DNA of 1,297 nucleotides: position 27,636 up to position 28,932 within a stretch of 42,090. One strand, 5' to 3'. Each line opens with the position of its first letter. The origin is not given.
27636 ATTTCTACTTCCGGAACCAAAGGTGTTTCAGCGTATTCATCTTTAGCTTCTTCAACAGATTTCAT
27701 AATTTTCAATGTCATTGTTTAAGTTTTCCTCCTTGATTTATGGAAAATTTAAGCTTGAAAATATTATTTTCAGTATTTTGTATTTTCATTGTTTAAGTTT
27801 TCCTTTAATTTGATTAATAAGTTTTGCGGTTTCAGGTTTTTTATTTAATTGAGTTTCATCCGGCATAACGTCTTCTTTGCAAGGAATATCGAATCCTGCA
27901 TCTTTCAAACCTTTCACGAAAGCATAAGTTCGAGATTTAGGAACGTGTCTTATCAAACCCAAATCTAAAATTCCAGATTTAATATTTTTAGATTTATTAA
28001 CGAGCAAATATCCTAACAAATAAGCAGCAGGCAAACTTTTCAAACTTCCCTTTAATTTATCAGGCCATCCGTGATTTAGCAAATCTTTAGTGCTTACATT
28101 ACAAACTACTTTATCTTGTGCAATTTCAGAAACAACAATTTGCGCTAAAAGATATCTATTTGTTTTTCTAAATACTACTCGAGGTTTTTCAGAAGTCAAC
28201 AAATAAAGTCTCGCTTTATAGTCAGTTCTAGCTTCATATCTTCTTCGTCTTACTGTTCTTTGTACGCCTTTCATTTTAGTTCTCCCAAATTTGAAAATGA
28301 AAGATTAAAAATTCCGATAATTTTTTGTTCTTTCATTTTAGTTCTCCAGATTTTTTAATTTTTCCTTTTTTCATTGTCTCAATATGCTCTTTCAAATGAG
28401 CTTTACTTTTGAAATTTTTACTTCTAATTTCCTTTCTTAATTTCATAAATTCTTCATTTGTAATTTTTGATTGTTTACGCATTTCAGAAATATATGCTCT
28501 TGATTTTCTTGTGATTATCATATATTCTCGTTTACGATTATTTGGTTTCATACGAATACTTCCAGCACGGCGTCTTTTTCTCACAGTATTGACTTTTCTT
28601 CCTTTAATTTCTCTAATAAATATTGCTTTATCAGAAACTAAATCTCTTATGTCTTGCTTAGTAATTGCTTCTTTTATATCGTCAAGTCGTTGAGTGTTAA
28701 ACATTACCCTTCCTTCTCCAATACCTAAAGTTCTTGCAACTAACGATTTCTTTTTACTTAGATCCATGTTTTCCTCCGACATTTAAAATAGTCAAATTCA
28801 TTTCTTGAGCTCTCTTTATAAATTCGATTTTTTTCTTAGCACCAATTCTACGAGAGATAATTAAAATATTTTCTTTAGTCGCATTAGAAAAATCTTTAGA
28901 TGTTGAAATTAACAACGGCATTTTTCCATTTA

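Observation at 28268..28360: Perfect 93-bp repeat present twice in the ribosomal protein operon, each copy spanning a gene end, a 21-codon mini-ORF and the next gene start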

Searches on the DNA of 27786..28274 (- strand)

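Call 43: build_rna_model(alignment_id=A1, structure=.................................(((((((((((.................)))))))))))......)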
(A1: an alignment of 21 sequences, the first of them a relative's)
Model R1 built from alignment A1 (21 sequences, 78 columns); structure: as given.
model positions 72; base pairs 11; branch points 0; effective number of sequences 6.37; information 0.783 bits per position. Calibrated on 0.2 Mb of random sequence (short: E-values are rough).
structure used (alignment columns):
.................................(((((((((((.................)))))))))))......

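Call 44: search_with_rna_model(model_id=R1, sources=[window, L002, L003, L008, L009, L010, L011, L012, L013, L014, L015, L016, L017, L018, L019, L020, L021, L022, L023, L024, L025, L026, L027, L028, L029, L030, L031, L032, L033, L034, L035, L036, L037, L038, L039, L040, L041, L042, L043, L044, L045, L046, L047, L048, L049, L050, L051, L052, L053, L054, L055, L056, L057, L058, L059], max_evalue=1)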
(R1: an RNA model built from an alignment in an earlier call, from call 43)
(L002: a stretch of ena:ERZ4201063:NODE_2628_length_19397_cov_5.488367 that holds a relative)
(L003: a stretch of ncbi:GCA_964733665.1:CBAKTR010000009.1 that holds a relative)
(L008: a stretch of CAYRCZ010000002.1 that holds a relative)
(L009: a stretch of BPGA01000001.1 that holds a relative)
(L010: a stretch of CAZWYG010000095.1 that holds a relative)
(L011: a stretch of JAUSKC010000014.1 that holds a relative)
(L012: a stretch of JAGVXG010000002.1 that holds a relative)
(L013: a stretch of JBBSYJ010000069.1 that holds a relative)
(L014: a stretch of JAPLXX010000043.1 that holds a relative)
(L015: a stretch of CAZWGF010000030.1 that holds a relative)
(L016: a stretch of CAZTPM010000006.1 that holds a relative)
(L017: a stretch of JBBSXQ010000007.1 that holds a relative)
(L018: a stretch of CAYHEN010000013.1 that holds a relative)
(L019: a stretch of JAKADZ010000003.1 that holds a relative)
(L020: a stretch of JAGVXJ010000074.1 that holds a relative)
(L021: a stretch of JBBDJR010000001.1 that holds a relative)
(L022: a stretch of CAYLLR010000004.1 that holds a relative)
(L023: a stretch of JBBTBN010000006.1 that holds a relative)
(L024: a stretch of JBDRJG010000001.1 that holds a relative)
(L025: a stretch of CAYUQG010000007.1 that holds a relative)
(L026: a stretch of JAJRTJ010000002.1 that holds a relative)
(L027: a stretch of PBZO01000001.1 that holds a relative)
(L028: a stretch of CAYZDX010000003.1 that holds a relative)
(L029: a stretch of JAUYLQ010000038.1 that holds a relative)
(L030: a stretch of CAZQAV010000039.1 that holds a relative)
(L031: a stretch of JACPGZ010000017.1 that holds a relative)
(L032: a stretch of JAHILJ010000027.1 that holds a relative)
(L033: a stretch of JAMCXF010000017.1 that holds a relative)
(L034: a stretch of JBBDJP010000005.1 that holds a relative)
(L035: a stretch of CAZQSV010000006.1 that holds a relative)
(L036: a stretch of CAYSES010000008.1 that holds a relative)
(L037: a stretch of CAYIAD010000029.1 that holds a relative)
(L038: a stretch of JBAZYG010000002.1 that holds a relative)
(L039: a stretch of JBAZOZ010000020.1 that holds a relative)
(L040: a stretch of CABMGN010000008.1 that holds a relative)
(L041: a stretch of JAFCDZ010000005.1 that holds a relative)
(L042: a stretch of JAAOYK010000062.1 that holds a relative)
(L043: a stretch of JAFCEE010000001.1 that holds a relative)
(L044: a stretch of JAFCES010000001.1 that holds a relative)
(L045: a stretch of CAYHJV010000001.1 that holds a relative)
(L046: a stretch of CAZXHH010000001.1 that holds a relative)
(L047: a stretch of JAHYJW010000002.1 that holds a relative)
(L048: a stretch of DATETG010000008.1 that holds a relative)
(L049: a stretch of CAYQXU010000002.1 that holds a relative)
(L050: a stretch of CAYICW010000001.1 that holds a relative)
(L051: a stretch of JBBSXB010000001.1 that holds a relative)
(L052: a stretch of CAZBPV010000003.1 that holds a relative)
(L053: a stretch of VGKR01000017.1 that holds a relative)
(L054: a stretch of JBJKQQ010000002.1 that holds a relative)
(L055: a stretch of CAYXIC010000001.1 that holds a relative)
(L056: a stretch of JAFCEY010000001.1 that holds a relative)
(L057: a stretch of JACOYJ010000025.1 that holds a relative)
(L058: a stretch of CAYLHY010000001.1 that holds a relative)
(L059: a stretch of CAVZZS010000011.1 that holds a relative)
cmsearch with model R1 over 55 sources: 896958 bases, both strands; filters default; matches with E-value up to 1: 50.
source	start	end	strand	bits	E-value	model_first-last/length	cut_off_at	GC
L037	1030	1101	+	84.2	1.7e-12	1-72/72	no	0.22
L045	5197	5268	+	82.2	3.9e-12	1-72/72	no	0.28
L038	5336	5407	+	79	1.6e-11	1-72/72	no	0.28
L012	7421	7492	+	78.7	1.7e-11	1-72/72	no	0.28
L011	5543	5614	+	77.5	3e-11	1-72/72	no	0.31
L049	5481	5552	+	77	3.6e-11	1-72/72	no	0.25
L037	2114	2185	+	74.2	1.2e-10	1-72/72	no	0.28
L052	1558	1629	+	74.1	1.2e-10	1-72/72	no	0.25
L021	5759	5827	+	73.7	1.5e-10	1-72/72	no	0.35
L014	7997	8065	+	73.5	1.6e-10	1-72/72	no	0.29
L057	6848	6919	+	73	2e-10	1-72/72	no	0.25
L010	500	571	+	72.8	2.2e-10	1-72/72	no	0.28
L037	3378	3449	+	72.8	2.2e-10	1-72/72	no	0.26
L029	3545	3613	+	70.9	4.9e-10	1-72/72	no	0.26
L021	1984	2052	+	69.9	7.4e-10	1-72/72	no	0.29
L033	1089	1154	+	69.8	8e-10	1-72/72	no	0.32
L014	9939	10007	+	69.2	1e-09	1-72/72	no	0.29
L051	11324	11392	+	68.4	1.4e-09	1-72/72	no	0.25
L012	5270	5335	+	64.9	6.4e-09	1-72/72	no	0.32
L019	7872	7949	+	63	1.4e-08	1-72/72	no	0.29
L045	3566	3635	+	59.7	6e-08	1-72/72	no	0.23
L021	4086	4153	+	56.7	2.1e-07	1-72/72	no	0.29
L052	5951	6016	+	56.2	2.6e-07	1-72/72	no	0.32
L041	4547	4621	+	55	4.5e-07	1-72/72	no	0.27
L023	7519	7595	+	53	1.1e-06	1-72/72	no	0.22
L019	3552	3629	+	52.9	1.1e-06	1-72/72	no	0.29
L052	8008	8076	+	48.6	6.8e-06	1-72/72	no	0.33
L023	5022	5102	+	47.6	1e-05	1-72/72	no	0.28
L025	1944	1996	+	45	3.2e-05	20-72/72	no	0.23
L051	7532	7599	+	43.6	5.7e-05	1-72/72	no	0.18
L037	2139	2210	-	40.1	0.00026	1-72/72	no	0.28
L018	12087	12145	+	35.3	0.002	1-72/72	no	0.37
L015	2127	2200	+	34.3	0.003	1-72/72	no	0.2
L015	5705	5768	+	32.7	0.0062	1-72/72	no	0.25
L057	2986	3056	+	30.9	0.013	1-72/72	no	0.25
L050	7859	7981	+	29.7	0.022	1-72/72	no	0.46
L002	5627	5704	+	29.4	0.025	1-72/72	no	0.23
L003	2345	2422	+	29.4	0.025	1-72/72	no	0.23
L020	9921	10007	+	26.9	0.074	1-72/72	no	0.29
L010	2159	2210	+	26.6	0.083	1-52/72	3'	0.25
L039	373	434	+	24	0.25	1-72/72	no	0.16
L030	1482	1549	+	23.4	0.33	1-72/72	no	0.15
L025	1070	1134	+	22.8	0.42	1-72/72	no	0.29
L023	651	693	+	22.7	0.44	1-72/72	no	0.28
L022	7182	7218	+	22.2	0.54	1-72/72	no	0.22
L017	2570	2634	+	21.3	0.79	1-72/72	no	0.28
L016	8299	8372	+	21.3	0.82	1-72/72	no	0.23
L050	8840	8914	+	20.9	0.96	1-72/72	no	0.27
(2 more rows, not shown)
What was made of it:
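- On DPANN start-codon mini-cistron family (model R1, defined here): The match is weak compared with 45-84 bits for core members (call 44).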

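Call 60: search_rna_families(source=L037, start=900, end=3600, threshold=evalue, max_evalue=1)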
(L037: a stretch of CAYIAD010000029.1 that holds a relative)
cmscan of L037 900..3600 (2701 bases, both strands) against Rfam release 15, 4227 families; matches with E-value up to 1: 1.
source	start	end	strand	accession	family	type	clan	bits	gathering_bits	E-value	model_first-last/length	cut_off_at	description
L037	1350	1442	+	RF01173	snoU105B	Gene; snRNA; snoRNA; CD-box;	CL00075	19.4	49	0.84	1-80/80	no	Small nucleolar RNA U105B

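Call 61: search_with_rna_model(model_id=R1, source=window, filters=off, max_evalue=10, show_alignments=3)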
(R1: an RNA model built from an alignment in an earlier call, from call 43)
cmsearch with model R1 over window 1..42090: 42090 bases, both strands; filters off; matches with E-value up to 10: 45.
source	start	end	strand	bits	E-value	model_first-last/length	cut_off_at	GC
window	32334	32411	-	29.4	0.0012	1-72/72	no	0.23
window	28265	28342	-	23.4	0.015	1-72/72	no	0.26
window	16425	16492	-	14.9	0.58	1-72/72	no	0.24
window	28828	28890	-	14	0.84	1-72/72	no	0.25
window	29761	29809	-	13.1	1.2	1-72/72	no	0.22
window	17048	17101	-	12.4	1.7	1-72/72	no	0.28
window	18562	18637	-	12.4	1.7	1-72/72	no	0.28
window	10033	10100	-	12.1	1.9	1-72/72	no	0.25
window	17986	18032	+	11.5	2.5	1-72/72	no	0.26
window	10965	11023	+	11.3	2.7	1-72/72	no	0.22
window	35140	35163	-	11.2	2.8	1-72/72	no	0.21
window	26027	26085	-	11.2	2.8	1-72/72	no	0.32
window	28291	28320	+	11.1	2.9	1-72/72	no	0.2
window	32360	32389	+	11.1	2.9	1-72/72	no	0.2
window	3582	3648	-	11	3.1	1-72/72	no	0.27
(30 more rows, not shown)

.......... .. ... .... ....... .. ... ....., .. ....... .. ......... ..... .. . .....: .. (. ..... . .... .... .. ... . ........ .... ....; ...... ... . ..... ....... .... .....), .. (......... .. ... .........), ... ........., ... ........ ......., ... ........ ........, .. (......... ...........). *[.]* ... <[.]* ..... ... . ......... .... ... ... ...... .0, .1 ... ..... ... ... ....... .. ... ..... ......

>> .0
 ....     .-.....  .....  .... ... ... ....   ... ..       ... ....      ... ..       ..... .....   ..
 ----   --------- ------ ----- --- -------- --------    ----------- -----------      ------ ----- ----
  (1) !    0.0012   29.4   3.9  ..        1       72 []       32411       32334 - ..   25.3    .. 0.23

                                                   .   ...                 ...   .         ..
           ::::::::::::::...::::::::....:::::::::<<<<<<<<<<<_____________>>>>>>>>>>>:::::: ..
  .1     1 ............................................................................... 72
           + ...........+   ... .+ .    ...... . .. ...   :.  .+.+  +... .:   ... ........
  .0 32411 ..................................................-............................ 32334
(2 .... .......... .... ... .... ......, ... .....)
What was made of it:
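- On DPANN start-codon mini-cistron family (model R1, defined here): The register differs slightly from the core consensus (call 61).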

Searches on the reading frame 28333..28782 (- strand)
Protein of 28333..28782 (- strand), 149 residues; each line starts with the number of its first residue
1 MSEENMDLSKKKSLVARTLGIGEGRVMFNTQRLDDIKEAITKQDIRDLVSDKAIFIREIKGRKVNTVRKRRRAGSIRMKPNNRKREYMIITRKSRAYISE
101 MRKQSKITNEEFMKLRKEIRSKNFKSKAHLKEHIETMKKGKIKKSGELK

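Call 15: find_encoding_contigs(protein=window:28333-28782:-, flank=10000, max_places=10)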
Protein window:28333-28782:- (149 aa): no gene with exactly this product is on record in the collection.

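Call 47: find_encoding_contigs(protein=window:28333-28767:-, flank=3000, max_places=10)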
Protein window:28333-28767:- (144 aa): 2 contigs read that carry it; 2 places shown.
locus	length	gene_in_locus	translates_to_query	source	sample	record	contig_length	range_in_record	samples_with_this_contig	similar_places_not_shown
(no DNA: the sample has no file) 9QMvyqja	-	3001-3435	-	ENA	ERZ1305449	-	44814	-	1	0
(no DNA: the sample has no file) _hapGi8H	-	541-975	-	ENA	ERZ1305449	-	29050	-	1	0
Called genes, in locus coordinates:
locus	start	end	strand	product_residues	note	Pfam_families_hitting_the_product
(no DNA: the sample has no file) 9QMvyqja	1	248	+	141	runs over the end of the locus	PF16906:Ribosomal_L26, PF00467:KOW (weak)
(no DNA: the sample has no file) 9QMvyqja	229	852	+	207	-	PF00900:Ribosomal_S4e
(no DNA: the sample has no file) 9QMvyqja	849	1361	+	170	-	PF00281:Ribosomal_L5, PF00673:Ribosomal_L5_C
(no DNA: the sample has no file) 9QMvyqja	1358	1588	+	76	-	PF00253:Ribosomal_S14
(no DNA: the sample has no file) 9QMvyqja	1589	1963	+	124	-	PF00410:Ribosomal_S8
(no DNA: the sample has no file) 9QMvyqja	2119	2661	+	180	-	PF00347:Ribosomal_L6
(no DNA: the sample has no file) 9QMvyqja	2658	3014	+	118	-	PF01655:Ribosomal_L32e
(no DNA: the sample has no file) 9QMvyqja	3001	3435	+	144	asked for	PF01280:Ribosomal_L19e, PF25476:Ribosomal_L19e_C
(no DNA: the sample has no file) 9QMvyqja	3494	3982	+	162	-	PF17144:Ribosomal_L5e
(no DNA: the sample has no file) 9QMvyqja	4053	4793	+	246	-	PF00333:Ribosomal_S5, PF03719:Ribosomal_S5_C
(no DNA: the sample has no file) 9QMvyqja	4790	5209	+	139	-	PF00327:Ribosomal_L30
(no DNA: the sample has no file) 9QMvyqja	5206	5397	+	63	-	-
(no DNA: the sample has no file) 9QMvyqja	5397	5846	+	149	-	PF00828:Ribosomal_L27A (weak)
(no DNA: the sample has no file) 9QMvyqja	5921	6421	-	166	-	PF01988:VIT1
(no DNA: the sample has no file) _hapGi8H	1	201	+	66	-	?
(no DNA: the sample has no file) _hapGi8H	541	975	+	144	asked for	PF01280:Ribosomal_L19e, PF25476:Ribosomal_L19e_C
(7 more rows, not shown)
